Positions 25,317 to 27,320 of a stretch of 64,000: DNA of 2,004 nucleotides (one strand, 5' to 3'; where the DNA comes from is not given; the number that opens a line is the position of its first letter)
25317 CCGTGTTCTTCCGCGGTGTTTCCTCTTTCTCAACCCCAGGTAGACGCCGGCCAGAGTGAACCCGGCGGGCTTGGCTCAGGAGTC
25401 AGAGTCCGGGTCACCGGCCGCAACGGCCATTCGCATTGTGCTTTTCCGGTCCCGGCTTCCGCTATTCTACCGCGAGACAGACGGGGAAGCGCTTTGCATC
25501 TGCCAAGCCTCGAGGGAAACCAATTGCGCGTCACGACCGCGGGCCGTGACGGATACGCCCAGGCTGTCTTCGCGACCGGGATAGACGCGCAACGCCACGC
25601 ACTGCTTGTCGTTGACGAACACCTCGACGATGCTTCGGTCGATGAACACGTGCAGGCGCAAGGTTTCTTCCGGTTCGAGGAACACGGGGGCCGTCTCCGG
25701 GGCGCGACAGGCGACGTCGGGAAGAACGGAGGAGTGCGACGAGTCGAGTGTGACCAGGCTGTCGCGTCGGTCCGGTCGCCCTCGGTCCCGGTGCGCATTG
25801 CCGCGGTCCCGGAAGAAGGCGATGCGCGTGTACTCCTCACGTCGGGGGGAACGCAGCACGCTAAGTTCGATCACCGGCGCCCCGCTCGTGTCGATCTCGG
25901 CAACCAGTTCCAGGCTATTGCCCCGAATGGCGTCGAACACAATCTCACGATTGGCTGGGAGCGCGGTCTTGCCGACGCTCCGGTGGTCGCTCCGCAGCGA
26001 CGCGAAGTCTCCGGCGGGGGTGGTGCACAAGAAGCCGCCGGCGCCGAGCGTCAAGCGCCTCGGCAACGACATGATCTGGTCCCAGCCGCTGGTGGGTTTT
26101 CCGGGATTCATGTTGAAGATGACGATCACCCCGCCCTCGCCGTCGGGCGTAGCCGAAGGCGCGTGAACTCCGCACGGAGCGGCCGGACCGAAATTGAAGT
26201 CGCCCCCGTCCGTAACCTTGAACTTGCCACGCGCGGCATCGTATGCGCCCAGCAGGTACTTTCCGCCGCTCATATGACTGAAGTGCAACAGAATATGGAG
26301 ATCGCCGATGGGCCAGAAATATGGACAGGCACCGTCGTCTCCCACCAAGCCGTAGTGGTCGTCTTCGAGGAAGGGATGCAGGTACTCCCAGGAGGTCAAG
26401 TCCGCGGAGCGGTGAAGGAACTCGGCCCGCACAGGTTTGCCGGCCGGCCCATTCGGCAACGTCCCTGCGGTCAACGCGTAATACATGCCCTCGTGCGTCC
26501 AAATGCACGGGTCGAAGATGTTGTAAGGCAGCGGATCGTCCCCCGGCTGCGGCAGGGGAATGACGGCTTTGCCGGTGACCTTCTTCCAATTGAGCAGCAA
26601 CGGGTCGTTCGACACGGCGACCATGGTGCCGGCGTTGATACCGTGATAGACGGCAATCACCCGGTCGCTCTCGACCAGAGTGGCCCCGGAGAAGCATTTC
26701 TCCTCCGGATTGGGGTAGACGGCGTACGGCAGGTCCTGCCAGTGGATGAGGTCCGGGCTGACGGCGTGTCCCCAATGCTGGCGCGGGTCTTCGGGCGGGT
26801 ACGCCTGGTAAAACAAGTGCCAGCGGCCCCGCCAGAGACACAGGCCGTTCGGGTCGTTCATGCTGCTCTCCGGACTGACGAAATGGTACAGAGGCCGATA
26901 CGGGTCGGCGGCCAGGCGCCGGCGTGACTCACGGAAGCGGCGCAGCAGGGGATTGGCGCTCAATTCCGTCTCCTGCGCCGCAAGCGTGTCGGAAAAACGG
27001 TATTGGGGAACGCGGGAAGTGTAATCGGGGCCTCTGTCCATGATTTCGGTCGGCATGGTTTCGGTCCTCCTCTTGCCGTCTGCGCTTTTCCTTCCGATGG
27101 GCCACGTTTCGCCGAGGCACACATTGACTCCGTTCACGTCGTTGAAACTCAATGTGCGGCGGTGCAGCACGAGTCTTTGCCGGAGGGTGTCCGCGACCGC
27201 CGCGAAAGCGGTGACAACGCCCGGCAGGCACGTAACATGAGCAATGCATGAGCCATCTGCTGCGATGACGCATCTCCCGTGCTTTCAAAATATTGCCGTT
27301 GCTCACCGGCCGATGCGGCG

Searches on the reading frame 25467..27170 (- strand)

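Call 69: search_protein_families(library=pfam, proteins=[window:25467-27170:-], max_evalue=0.0001)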
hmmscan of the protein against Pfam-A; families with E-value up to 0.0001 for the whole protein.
window:25467-27170:- (567 aa): 2 families
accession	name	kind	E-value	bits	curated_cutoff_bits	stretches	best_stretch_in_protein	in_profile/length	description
PF00251.26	Glyco_hydro_32N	-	5.4e-35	121.9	22.1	1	96-383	1-305/307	Glycosyl hydrolases family 32 N-terminal domain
PF08244.19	Glyco_hydro_32C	-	2.2e-21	77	21.9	1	392-557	5-158/158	Glycosyl hydrolases family 32 C terminal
